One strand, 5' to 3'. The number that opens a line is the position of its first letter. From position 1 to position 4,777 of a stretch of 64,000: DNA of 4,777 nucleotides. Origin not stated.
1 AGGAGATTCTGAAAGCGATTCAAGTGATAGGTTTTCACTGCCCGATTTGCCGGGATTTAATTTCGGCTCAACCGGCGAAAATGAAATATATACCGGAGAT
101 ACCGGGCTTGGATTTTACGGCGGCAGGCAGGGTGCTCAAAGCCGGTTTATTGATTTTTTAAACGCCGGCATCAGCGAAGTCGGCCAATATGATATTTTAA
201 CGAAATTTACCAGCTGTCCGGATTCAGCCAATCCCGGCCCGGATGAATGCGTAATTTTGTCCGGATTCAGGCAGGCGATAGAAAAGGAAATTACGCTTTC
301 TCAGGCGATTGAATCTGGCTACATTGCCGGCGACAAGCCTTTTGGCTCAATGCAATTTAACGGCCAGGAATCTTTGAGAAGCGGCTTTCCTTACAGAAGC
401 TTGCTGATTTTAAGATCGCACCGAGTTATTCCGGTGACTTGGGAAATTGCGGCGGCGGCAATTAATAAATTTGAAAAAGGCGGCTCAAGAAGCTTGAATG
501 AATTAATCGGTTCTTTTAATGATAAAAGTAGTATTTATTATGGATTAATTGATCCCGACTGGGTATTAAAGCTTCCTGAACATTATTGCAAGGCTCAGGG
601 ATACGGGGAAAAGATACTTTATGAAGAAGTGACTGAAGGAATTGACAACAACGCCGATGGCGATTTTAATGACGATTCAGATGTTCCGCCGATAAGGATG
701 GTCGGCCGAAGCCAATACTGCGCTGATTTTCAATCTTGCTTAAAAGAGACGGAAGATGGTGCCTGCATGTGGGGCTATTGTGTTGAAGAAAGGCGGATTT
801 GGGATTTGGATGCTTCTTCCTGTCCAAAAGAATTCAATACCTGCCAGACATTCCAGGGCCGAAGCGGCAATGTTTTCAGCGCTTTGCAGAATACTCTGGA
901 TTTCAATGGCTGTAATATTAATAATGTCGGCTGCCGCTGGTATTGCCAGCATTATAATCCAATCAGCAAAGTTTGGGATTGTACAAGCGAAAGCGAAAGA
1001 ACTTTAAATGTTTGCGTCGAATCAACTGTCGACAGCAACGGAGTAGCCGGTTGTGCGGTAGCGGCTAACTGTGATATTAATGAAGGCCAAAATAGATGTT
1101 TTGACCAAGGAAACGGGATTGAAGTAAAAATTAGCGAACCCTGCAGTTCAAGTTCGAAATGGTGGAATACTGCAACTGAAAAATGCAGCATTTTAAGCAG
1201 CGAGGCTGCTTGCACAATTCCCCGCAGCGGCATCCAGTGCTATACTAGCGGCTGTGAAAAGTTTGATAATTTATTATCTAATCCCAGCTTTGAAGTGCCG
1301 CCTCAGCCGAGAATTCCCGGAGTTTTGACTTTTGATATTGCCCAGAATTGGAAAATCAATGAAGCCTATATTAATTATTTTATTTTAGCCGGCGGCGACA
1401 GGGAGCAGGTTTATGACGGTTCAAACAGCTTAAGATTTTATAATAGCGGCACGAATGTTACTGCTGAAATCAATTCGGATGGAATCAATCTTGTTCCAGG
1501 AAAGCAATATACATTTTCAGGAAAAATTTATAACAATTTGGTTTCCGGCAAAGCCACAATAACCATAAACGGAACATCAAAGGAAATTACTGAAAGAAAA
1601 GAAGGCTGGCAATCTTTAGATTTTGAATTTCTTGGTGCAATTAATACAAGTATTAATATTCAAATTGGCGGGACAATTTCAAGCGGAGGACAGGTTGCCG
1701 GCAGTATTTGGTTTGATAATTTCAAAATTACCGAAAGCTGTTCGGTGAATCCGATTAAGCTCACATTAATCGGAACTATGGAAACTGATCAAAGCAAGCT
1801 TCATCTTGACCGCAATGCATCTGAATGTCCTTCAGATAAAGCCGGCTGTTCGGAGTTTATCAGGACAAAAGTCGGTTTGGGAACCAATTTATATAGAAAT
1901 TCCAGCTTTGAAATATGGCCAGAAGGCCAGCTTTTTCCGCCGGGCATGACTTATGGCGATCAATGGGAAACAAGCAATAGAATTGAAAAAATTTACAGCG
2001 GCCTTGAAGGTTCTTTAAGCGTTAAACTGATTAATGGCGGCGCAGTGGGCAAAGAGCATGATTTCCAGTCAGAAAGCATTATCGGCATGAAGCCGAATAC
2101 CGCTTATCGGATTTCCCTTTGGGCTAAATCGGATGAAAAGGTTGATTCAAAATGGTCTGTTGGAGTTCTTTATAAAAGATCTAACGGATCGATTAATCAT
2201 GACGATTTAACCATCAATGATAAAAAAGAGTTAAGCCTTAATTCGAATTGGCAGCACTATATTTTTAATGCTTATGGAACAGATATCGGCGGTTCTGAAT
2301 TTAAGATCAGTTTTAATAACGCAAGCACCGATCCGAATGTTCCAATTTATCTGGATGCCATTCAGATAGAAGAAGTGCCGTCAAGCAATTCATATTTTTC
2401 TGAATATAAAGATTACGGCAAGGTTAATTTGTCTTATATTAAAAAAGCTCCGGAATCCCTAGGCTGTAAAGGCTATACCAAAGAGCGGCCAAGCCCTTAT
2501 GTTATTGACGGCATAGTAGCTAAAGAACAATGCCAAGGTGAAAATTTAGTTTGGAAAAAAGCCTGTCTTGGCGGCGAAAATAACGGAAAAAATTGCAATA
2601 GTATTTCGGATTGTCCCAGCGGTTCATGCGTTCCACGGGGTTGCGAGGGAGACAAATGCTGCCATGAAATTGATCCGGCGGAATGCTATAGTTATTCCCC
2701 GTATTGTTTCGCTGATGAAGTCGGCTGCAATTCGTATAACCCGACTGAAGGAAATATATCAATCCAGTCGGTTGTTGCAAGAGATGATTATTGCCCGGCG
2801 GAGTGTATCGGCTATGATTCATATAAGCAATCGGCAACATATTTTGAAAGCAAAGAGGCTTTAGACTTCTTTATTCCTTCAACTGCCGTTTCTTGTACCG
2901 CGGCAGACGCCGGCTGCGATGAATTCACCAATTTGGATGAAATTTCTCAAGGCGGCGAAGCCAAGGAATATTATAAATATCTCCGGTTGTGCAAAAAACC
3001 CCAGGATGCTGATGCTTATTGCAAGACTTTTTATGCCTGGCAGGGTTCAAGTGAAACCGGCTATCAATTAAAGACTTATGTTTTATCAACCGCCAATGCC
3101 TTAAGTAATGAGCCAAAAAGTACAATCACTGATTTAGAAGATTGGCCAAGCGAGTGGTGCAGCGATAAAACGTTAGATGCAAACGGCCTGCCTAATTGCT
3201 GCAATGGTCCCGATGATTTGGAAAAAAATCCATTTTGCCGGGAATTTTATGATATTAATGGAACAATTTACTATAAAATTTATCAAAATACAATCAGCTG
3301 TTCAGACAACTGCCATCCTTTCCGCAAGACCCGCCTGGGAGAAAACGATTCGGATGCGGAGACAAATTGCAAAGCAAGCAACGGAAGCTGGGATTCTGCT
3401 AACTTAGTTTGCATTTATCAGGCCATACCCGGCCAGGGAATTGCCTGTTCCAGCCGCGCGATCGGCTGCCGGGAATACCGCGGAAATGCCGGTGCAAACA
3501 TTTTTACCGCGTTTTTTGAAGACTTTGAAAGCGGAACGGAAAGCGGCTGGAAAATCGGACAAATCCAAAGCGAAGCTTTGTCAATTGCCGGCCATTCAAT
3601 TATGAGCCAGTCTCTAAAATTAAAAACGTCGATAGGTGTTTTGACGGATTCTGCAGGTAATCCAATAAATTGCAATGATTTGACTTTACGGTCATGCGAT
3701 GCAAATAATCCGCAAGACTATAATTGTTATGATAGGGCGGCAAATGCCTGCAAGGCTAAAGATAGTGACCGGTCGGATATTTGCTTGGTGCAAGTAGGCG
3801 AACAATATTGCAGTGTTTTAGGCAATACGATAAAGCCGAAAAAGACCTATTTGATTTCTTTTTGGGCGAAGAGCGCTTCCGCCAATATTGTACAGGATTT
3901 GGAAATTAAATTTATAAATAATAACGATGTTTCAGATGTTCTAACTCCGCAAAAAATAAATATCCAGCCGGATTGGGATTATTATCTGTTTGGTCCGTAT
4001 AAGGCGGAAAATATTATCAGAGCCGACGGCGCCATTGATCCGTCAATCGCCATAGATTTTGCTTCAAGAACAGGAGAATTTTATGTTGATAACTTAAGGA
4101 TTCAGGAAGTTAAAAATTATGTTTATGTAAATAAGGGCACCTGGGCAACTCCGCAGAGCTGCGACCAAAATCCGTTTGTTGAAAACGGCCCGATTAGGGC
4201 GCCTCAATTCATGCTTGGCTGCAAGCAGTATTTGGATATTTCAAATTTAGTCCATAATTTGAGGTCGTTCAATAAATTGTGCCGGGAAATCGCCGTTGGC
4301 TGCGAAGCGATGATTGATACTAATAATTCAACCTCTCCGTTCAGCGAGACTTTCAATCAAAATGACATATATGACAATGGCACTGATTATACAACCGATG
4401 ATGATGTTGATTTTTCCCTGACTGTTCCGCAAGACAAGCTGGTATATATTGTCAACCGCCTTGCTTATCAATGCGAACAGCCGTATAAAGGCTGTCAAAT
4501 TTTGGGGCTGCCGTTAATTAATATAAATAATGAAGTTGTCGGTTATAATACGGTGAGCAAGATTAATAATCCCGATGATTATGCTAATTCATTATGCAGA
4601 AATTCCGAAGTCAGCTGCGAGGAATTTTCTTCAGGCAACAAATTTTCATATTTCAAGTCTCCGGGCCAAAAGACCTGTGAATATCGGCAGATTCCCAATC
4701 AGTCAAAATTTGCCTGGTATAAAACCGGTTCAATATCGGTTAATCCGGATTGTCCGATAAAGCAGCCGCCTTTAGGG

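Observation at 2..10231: Giant (>3394 aa) cysteine-rich surface protein built from repeated CBM-like beta-sandwich modules, with an internal hydrophobic helix about 640 aa from the C-terminus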

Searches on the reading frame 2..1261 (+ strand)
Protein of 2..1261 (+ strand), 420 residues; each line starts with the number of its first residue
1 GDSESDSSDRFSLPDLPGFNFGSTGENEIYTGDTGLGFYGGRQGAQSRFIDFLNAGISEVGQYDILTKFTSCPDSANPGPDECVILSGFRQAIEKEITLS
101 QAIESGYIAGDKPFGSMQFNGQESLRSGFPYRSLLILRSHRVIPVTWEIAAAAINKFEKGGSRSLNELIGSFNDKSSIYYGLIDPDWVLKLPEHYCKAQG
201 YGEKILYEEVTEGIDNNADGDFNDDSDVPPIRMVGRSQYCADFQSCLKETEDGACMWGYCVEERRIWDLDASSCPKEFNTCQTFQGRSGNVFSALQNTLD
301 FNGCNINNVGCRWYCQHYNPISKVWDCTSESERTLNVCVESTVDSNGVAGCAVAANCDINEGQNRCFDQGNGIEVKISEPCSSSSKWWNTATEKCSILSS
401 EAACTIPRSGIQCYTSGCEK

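Call 22: search_protein_families(library=pfam, proteins=[window:2-1261:+], max_evalue=5)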
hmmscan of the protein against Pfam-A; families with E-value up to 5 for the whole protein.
window:2-1261:+ (420 aa): 0 families

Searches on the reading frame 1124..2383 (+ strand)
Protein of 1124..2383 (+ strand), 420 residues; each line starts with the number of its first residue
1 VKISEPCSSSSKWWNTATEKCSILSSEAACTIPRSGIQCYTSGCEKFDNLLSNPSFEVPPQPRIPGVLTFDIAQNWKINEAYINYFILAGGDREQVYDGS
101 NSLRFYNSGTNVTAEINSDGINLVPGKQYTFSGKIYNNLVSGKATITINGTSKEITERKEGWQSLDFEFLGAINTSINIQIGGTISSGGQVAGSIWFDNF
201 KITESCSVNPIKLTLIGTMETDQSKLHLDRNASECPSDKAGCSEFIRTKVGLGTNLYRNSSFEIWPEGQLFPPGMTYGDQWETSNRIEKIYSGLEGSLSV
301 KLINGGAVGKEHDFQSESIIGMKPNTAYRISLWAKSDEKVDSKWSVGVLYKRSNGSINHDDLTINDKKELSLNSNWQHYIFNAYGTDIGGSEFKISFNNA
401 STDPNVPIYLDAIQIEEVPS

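Call 22: search_protein_families(library=pfam, proteins=[window:1124-2383:+], max_evalue=5)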
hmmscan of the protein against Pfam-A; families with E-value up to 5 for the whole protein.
window:1124-2383:+ (420 aa): 3 families
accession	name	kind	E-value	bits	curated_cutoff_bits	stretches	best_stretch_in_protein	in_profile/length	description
PF02018.23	CBM_4_9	-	5.3e-13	50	25.9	2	255-379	2-112/136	Carbohydrate binding domain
PF11611.13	DUF4352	-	0.095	13.4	25.9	1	141-198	47-100/122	Domain of unknown function (DUF4352)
PF18202.7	TQ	-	0.11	13.4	23.8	1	122-169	33-83/127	T-Q ester bond containing domain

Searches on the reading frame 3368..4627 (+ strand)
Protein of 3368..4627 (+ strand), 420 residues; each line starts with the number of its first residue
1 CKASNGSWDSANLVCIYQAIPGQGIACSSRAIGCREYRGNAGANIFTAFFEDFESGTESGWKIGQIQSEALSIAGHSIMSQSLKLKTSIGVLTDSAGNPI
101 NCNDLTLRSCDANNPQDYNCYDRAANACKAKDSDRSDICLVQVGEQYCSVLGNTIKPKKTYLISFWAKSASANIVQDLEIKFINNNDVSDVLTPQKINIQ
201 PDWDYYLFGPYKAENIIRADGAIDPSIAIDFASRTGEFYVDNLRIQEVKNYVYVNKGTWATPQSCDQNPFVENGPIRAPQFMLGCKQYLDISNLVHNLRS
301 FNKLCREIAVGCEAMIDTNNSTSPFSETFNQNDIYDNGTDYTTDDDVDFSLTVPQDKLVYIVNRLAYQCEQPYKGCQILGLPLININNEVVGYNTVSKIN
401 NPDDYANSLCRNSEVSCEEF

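Call 22: search_protein_families(library=pfam, proteins=[window:3368-4627:+], max_evalue=5)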
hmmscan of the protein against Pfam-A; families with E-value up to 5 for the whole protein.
window:3368-4627:+ (420 aa): 1 family
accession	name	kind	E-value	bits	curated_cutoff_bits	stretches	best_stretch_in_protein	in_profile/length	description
PF02018.23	CBM_4_9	-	6.6e-05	23.7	25.9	1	152-206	56-112/136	Carbohydrate binding domain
